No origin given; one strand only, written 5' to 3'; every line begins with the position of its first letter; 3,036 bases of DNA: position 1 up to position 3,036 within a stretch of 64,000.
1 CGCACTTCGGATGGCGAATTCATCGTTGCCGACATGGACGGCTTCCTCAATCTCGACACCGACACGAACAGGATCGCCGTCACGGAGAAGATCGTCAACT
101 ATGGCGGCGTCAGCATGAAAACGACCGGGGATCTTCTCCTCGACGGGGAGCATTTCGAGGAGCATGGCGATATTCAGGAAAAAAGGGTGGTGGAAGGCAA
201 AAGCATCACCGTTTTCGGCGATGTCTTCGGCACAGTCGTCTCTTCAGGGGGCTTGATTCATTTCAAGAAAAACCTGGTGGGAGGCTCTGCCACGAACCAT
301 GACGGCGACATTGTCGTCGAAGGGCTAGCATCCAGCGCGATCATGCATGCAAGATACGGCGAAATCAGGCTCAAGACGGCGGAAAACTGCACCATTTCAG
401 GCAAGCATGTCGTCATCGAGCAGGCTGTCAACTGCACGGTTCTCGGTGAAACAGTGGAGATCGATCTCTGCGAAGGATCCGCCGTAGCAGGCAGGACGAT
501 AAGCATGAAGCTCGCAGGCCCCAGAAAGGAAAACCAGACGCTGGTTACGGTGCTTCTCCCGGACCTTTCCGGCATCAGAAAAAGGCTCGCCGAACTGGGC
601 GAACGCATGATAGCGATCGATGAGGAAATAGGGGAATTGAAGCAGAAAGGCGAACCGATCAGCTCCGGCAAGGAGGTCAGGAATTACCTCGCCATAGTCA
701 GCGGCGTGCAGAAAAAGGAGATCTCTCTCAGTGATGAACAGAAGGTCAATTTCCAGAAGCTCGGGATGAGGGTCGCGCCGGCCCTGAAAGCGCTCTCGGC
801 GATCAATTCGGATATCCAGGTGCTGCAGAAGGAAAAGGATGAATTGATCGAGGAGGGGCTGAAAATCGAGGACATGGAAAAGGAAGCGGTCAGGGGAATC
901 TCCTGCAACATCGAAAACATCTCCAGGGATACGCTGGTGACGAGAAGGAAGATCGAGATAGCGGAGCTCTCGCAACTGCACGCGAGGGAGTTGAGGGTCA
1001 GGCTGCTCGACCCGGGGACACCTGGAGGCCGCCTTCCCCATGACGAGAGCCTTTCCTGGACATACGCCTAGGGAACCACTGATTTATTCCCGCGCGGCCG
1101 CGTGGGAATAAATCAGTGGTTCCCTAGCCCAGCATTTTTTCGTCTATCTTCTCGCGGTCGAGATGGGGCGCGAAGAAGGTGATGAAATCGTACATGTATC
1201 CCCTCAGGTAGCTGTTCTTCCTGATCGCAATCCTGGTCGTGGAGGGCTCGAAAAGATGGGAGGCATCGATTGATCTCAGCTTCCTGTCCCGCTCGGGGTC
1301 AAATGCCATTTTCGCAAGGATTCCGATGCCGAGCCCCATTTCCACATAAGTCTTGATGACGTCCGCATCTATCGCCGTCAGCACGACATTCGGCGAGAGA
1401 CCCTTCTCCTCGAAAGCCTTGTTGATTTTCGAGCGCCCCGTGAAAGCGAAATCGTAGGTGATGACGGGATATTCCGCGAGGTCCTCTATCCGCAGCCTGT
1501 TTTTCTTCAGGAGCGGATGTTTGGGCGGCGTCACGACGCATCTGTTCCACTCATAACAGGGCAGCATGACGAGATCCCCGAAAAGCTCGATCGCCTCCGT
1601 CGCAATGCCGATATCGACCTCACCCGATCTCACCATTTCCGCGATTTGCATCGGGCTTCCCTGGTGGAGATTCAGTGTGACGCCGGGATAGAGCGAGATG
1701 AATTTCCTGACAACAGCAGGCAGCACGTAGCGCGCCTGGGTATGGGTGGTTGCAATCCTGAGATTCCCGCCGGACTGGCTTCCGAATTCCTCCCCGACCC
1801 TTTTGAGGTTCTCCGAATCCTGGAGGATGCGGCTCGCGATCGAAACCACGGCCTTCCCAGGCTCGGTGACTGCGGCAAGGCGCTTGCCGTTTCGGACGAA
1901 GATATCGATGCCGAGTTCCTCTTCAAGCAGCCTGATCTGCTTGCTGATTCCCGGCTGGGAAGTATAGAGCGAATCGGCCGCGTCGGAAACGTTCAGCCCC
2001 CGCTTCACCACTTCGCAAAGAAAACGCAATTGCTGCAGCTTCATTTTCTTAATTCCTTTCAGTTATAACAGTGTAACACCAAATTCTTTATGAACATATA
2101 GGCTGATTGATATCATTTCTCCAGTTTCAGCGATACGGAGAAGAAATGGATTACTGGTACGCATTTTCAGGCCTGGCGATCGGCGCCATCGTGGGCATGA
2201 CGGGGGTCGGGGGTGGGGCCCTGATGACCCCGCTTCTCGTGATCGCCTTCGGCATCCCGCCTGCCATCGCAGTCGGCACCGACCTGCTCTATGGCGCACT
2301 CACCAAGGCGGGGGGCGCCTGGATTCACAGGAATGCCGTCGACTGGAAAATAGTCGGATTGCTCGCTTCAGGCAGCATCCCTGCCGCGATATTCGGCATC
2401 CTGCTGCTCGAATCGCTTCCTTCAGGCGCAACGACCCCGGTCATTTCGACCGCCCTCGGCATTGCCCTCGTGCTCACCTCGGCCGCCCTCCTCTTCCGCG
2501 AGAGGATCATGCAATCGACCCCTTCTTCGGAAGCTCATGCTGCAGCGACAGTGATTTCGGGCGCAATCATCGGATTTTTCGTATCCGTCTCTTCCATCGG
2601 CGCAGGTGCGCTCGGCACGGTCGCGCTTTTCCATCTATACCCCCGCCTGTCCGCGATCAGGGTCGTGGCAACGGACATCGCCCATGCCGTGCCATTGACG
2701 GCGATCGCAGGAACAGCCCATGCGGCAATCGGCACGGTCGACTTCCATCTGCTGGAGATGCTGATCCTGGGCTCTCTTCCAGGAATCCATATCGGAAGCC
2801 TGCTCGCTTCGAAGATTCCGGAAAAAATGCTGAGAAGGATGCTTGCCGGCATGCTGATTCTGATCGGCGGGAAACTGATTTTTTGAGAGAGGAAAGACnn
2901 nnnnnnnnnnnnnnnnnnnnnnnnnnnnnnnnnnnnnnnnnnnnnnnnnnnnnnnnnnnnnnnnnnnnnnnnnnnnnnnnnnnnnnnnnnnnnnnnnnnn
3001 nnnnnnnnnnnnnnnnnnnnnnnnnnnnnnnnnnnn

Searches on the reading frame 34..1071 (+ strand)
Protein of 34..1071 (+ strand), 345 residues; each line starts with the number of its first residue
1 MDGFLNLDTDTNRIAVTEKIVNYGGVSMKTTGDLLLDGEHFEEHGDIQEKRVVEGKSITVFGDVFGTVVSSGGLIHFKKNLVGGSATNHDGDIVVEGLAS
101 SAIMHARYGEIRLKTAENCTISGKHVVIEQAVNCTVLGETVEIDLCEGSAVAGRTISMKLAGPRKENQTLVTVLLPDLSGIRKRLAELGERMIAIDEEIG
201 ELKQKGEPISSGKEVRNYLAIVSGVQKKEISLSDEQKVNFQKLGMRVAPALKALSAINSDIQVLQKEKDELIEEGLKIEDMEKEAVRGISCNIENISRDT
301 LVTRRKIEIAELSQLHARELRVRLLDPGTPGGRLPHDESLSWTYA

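Call 55: search_protein_families(library=pfam, proteins=[window:34-1071:+], max_evalue=0.000001)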
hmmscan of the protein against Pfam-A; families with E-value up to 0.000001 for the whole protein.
window:34-1071:+ (345 aa): 1 family
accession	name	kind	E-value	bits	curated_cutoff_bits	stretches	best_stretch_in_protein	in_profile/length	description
PF03961.19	FapA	-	2.6e-10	40.8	31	1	25-299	8-255/272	Flagellar Assembly Protein A beta solenoid domain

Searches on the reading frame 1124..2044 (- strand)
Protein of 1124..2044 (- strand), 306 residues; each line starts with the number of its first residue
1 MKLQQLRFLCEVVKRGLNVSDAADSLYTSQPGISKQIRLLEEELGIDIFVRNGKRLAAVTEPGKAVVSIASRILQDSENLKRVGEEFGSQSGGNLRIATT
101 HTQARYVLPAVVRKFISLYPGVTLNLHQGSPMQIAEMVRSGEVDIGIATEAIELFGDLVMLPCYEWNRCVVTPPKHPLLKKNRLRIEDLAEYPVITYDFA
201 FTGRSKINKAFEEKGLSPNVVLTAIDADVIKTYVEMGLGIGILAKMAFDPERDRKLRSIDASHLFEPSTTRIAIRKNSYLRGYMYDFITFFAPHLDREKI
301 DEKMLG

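Call 55: search_protein_families(library=pfam, proteins=[window:1124-2044:-], max_evalue=0.000001)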
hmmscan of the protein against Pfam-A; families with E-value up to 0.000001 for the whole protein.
window:1124-2044:- (306 aa): 2 families
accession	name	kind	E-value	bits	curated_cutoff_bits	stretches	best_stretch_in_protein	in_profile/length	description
PF03466.25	LysR_substrate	-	1.4e-44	152.4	28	1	90-294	3-207/209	LysR substrate binding domain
PF00126.33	HTH_1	-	2.1e-14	53.7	26.6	1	3-63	1-59/60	Bacterial regulatory helix-turn-helix protein, lysR family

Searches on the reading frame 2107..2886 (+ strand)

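Call 55: search_protein_families(library=pfam, proteins=[window:2107-2886:+], max_evalue=0.000001)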
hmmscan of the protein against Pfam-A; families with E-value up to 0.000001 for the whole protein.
window:2107-2886:+ (259 aa): 1 family
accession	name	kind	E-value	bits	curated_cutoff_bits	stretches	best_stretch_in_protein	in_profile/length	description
PF01925.25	TauE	-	2.3e-45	155.5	32.6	1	19-257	2-237/237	Sulfite exporter TauE/SafE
